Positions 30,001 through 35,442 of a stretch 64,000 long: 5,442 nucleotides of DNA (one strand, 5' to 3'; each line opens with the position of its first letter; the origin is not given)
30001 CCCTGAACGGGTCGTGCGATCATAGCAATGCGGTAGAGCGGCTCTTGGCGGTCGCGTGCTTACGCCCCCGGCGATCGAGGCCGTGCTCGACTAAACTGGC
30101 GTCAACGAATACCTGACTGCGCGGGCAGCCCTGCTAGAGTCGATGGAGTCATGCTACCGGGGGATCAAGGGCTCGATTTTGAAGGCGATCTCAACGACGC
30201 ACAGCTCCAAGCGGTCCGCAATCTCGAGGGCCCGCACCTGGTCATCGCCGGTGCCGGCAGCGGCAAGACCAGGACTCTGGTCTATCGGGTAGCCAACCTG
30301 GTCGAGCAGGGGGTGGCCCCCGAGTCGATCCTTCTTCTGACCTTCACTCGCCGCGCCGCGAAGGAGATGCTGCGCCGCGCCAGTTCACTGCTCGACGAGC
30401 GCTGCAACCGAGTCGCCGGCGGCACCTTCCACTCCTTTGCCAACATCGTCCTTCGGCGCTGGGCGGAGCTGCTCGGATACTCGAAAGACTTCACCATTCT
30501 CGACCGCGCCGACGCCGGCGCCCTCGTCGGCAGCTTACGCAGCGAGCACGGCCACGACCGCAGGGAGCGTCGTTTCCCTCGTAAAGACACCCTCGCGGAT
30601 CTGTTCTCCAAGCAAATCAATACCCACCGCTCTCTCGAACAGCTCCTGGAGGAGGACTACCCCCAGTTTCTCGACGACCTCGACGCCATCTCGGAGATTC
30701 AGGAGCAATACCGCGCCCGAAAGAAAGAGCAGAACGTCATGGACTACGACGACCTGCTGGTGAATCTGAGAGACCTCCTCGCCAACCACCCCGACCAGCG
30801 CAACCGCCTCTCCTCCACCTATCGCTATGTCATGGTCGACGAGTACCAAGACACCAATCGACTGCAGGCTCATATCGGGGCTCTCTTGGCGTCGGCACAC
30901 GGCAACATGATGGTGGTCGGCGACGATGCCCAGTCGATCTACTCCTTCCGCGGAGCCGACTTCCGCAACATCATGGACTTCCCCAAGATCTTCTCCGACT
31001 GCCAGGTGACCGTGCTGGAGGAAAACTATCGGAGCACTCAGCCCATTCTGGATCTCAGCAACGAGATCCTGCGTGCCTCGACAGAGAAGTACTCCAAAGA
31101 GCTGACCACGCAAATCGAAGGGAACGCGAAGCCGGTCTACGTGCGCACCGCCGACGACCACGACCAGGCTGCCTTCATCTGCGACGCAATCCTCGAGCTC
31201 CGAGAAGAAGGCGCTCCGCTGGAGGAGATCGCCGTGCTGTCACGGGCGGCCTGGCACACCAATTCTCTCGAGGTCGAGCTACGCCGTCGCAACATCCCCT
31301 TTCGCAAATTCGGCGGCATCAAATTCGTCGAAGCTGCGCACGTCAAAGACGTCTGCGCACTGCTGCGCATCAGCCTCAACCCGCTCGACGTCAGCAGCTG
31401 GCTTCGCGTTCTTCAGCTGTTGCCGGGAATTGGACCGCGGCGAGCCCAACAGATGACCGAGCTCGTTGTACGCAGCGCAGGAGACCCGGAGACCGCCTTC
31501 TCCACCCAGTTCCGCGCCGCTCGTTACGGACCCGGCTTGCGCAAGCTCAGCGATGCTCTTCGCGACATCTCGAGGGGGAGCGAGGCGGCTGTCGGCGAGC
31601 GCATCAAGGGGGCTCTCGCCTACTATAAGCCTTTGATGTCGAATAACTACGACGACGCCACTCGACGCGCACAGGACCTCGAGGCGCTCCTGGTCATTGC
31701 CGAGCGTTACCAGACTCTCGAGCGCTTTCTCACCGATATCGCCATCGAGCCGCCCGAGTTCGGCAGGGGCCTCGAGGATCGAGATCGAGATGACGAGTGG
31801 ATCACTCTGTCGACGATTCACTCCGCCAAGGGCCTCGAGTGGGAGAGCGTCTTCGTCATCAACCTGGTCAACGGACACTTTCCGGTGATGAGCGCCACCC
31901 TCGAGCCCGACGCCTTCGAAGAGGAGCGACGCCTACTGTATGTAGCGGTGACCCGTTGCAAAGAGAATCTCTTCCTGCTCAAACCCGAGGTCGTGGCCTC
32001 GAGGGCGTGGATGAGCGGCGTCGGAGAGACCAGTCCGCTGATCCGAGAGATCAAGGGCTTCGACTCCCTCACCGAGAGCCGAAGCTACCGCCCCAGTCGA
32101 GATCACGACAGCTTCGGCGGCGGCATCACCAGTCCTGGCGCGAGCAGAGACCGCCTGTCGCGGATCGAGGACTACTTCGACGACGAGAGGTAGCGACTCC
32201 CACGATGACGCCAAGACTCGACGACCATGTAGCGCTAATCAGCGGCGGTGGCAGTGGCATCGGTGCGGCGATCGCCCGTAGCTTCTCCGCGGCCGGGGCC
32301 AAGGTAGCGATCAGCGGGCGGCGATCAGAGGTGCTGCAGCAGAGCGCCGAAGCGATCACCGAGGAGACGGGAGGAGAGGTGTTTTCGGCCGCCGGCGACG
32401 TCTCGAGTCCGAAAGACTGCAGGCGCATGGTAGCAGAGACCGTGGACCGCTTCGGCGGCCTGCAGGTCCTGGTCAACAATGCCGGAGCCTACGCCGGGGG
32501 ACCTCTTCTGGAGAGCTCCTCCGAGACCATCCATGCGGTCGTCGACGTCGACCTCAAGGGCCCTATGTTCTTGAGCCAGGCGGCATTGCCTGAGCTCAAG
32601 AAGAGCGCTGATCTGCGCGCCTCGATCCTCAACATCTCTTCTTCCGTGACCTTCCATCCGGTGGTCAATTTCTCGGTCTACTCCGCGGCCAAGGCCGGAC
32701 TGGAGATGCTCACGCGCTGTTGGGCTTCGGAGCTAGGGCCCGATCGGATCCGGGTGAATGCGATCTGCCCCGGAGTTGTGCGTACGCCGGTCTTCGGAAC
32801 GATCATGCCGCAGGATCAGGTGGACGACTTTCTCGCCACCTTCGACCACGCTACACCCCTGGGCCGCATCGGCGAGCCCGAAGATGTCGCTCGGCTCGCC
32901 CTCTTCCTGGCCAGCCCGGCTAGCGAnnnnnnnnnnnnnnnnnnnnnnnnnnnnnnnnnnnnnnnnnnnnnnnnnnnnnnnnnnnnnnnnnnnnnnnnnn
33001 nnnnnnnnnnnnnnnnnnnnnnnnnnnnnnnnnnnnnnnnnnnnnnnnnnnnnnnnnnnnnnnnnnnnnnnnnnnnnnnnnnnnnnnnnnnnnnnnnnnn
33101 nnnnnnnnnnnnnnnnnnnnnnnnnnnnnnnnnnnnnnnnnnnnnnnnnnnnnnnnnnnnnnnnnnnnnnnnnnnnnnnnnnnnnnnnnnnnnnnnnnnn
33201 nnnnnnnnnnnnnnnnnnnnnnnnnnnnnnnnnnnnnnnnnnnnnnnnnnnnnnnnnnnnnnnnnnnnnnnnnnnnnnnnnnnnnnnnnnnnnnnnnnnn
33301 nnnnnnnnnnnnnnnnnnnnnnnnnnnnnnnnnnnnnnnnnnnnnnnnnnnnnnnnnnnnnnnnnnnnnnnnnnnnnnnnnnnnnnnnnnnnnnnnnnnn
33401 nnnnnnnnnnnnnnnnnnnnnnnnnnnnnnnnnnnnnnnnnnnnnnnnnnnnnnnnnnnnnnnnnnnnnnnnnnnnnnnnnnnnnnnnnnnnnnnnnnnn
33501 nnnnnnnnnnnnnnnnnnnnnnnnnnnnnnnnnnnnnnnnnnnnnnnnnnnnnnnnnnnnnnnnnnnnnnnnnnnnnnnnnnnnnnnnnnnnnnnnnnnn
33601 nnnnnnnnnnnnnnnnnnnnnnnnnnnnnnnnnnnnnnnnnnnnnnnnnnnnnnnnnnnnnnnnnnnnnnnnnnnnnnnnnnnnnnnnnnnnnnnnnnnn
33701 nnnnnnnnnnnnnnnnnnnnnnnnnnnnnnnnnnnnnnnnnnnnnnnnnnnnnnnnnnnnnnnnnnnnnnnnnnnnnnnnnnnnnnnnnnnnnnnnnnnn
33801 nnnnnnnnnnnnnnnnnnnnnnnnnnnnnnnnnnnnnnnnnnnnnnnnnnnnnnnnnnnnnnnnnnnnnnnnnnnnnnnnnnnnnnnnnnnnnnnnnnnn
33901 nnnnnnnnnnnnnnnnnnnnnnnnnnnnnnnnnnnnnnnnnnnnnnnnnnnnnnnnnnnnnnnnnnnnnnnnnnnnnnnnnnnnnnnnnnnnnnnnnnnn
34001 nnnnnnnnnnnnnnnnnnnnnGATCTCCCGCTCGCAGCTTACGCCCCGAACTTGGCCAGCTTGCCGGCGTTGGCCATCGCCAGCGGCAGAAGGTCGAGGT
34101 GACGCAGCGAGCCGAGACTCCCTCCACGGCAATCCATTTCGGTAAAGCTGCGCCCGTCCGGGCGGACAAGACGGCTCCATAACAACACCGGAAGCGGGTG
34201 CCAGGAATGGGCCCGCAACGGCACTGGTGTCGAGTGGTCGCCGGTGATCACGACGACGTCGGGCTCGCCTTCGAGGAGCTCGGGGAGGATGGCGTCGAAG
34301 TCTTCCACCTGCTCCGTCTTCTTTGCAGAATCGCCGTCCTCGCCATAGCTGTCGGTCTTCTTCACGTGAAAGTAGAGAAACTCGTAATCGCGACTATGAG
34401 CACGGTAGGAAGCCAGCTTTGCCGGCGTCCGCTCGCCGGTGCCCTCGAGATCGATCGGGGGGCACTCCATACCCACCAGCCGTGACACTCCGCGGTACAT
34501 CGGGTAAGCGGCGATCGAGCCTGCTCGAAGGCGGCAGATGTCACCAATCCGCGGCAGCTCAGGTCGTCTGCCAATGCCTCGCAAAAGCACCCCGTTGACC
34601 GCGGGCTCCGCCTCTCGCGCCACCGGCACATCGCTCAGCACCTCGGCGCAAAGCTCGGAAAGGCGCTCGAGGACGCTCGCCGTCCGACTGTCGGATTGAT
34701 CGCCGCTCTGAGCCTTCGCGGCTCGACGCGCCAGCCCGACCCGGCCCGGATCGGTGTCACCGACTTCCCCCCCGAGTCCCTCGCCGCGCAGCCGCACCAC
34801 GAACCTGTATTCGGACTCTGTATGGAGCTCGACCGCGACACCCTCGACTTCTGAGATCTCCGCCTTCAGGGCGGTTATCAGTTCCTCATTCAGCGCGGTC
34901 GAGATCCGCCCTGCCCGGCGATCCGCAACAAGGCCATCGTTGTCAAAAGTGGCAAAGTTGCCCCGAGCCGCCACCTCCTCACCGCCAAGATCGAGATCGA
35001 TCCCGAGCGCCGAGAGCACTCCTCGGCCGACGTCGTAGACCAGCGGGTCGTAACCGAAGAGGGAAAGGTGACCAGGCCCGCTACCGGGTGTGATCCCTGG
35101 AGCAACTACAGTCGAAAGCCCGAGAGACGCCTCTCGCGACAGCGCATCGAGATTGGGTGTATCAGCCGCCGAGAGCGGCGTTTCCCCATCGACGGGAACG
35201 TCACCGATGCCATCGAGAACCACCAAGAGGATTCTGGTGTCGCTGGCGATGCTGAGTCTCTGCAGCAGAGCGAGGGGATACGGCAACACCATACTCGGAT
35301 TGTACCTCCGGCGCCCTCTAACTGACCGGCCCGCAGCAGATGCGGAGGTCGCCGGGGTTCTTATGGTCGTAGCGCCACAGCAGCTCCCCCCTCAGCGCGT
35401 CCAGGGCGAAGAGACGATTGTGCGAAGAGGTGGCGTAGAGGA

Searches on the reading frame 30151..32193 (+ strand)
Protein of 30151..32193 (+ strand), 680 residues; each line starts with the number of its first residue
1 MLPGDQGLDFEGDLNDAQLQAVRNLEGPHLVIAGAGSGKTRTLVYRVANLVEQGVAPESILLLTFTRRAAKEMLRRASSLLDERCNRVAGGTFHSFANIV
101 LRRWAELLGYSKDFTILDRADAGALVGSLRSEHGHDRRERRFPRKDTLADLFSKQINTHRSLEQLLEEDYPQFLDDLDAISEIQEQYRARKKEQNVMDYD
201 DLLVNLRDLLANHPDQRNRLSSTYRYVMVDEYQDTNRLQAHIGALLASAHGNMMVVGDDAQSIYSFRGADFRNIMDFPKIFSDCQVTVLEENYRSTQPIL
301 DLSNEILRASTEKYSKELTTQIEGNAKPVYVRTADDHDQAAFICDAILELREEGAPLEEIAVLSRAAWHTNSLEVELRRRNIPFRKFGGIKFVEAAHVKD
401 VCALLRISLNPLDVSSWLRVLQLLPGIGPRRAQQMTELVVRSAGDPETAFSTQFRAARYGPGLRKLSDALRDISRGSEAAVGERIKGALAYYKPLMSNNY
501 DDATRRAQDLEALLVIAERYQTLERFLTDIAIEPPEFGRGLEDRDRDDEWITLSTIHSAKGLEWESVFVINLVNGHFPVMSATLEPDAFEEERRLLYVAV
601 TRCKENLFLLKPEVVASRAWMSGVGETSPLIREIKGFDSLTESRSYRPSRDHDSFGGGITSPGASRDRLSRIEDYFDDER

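Call 15: search_protein_families(library=pfam, proteins=[window:30151-32193:+], max_evalue=0.001)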
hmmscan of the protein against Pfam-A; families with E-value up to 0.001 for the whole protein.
window:30151-32193:+ (680 aa): 7 families
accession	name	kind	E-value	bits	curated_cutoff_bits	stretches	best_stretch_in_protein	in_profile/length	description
PF00580.27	UvrD-helicase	-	7.7e-73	245.9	23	1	14-280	1-269/271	UvrD/REP helicase N-terminal domain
PF13361.12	UvrD_C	-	5.5e-50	171.2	25.6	1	288-609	2-345/350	UvrD-like helicase C-terminal domain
PF13245.12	AAA_19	-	1.4e-20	74.3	25.1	1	20-267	3-134/134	AAA domain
PF13538.12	UvrD_C_2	-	7.3e-11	42.2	27.4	1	552-609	3-51/52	UvrD-like helicase C-terminal domain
PF13604.12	AAA_30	-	9.8e-07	29.1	27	0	14-75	2-64/191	AAA domain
PF13087.12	AAA_12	-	9.5e-05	22.5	27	0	541-610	129-191/195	AAA domain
PF01443.25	Viral_helicase1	-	0.00012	22.4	21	0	221-273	56-108/228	Viral superfamily 1 RNA helicase core domain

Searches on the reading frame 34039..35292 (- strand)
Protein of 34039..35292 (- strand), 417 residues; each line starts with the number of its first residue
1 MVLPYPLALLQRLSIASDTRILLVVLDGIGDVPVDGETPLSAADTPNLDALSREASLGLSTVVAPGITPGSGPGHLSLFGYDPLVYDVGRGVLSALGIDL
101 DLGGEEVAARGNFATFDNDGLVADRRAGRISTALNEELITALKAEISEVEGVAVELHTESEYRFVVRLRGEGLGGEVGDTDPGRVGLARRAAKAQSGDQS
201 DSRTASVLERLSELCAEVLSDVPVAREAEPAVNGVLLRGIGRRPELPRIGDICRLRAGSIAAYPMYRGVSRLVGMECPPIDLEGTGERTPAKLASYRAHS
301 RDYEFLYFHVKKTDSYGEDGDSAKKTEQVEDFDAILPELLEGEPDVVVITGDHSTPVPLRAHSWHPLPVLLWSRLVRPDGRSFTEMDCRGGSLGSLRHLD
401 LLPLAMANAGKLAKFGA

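Call 15: search_protein_families(library=pfam, proteins=[window:34039-35292:-], max_evalue=0.001)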
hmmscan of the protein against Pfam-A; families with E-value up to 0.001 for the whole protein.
window:34039-35292:- (417 aa): 2 families
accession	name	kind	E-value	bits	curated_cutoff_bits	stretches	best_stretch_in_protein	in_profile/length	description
PF10143.14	PhosphMutase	-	8.9e-42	143.3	21.5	1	53-224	2-169/170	2,3-bisphosphoglycerate-independent phosphoglycerate mutase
PF01676.23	Metalloenzyme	-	1e-33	117.4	24.3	1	20-405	2-249/252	Metalloenzyme superfamily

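Call 49: list_cluster_members(proteins=[window:34039-35292:-, window:30151-32193:+, window:49635-51485:+, window:15597-17972:+, window:35318-35791:-, window:37225-37374:-])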
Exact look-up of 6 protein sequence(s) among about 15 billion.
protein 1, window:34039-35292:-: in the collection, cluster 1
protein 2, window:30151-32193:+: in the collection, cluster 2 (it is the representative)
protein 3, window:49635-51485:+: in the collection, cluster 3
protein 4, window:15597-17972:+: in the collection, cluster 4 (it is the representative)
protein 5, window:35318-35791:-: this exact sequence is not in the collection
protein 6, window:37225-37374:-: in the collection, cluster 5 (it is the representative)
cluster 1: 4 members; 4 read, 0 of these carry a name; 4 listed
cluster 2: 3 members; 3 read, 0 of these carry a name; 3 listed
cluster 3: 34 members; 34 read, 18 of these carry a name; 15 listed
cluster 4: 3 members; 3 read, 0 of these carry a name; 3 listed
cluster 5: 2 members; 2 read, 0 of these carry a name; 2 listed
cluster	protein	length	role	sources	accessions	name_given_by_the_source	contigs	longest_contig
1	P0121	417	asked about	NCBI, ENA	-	-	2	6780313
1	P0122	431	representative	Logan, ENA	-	-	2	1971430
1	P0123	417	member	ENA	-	-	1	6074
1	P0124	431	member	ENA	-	-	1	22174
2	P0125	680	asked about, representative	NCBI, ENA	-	-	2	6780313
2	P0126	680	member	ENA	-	-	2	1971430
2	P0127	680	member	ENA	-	-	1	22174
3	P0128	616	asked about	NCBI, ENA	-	-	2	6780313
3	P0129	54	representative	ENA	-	-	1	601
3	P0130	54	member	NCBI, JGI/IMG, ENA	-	alkylation response protein AidB-like acyl-CoA dehydrogenase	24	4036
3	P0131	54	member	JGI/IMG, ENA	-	alkylation response protein AidB-like acyl-CoA dehydrogenase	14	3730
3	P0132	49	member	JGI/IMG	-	glutaryl-CoA dehydrogenase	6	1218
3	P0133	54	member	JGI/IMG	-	alkylation response protein AidB-like acyl-CoA dehydrogenase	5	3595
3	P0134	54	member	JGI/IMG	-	alkylation response protein AidB-like acyl-CoA dehydrogenase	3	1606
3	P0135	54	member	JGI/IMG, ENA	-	alkylation response protein AidB-like acyl-CoA dehydrogenase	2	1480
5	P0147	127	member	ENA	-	-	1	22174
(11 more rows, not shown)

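Call 51: find_encoding_contigs(protein=P0147, flank=10000, max_places=5)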
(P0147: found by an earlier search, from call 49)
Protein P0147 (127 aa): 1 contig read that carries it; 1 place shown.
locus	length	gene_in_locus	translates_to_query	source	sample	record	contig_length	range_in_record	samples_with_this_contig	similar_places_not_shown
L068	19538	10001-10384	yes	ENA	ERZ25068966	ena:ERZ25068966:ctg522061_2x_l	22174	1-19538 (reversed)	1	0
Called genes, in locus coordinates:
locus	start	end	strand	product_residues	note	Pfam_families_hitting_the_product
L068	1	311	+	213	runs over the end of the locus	PF00561:Abhydrolase_1, PF12697:Abhydrolase_6 (weak)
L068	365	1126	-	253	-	-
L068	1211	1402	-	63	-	-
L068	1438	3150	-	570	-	PF01663:Phosphodiest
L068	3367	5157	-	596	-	PF01663:Phosphodiest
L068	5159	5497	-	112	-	-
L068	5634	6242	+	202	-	PF13469:Sulfotransfer_3 (faint)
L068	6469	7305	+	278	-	PF00561:Abhydrolase_1, PF12146:Hydrolase_4 (weak)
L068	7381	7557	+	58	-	-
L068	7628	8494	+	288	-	PF00501:AMP-binding (faint)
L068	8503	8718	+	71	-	-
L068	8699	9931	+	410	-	PF00171:Aldedh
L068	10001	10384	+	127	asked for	-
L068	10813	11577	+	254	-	-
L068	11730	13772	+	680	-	PF01011:PQQ, PF13360:PQQ_2, PF13570:Beta-prop_ACSF4 (weak), PF13442:Cytochrome_CBB3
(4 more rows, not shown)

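Call 55: find_encoding_contigs(protein=P0122, flank=10000, max_places=4)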
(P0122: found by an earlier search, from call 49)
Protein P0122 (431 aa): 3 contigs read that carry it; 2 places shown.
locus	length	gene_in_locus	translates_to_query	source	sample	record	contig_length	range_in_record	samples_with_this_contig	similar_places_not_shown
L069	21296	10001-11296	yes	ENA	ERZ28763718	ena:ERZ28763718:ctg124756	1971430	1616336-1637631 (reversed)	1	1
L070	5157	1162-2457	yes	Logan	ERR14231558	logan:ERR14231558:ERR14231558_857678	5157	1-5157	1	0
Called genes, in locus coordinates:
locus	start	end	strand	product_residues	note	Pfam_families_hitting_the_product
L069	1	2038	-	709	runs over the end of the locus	PF01663:Phosphodiest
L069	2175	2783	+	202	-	PF00685:Sulfotransfer_1 (faint), PF13469:Sulfotransfer_3 (faint)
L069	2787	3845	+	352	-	PF00561:Abhydrolase_1, PF12146:Hydrolase_4 (weak)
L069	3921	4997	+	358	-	PF00501:AMP-binding (faint)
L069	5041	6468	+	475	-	PF00171:Aldedh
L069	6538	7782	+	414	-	PF14376:Haem_bd (faint)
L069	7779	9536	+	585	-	PF01011:PQQ, PF13360:PQQ_2, PF01011:PQQ (weak), PF13570:Beta-prop_ACSF4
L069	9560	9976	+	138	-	PF13442:Cytochrome_CBB3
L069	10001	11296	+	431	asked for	PF01676:Metalloenzyme, PF10143:PhosphMutase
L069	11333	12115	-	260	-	PF00106:adh_short, PF08659:KR, PF23441:SDR, PF13561:adh_short_C2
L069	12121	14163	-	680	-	PF00580:UvrD-helicase, PF13245:AAA_19, PF13604:AAA_30 (faint), PF13361:UvrD_C, PF13538:UvrD_C_2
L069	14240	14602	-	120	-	-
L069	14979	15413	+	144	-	-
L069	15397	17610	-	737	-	-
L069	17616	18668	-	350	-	PF02931:Neur_chan_LBD, PF02932:Neur_chan_memb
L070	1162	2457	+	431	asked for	PF01676:Metalloenzyme, PF10143:PhosphMutase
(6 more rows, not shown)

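Call 56: find_encoding_contigs(protein=P0123, flank=10000, max_places=4)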
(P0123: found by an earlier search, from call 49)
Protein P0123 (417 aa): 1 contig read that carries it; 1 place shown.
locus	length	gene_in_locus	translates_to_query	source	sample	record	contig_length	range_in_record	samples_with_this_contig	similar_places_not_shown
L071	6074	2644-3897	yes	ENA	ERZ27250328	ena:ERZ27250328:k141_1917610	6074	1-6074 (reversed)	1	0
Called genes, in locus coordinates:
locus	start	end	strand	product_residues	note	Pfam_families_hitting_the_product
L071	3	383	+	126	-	?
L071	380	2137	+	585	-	PF01011:PQQ, PF13360:PQQ_2, PF01011:PQQ (weak), PF13360:PQQ_2, PF13570:Beta-prop_ACSF4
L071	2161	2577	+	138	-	PF13442:Cytochrome_CBB3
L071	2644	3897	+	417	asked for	PF01676:Metalloenzyme, PF10143:PhosphMutase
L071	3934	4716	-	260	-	PF00106:adh_short, PF08659:KR, PF23441:SDR, PF13561:adh_short_C2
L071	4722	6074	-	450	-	?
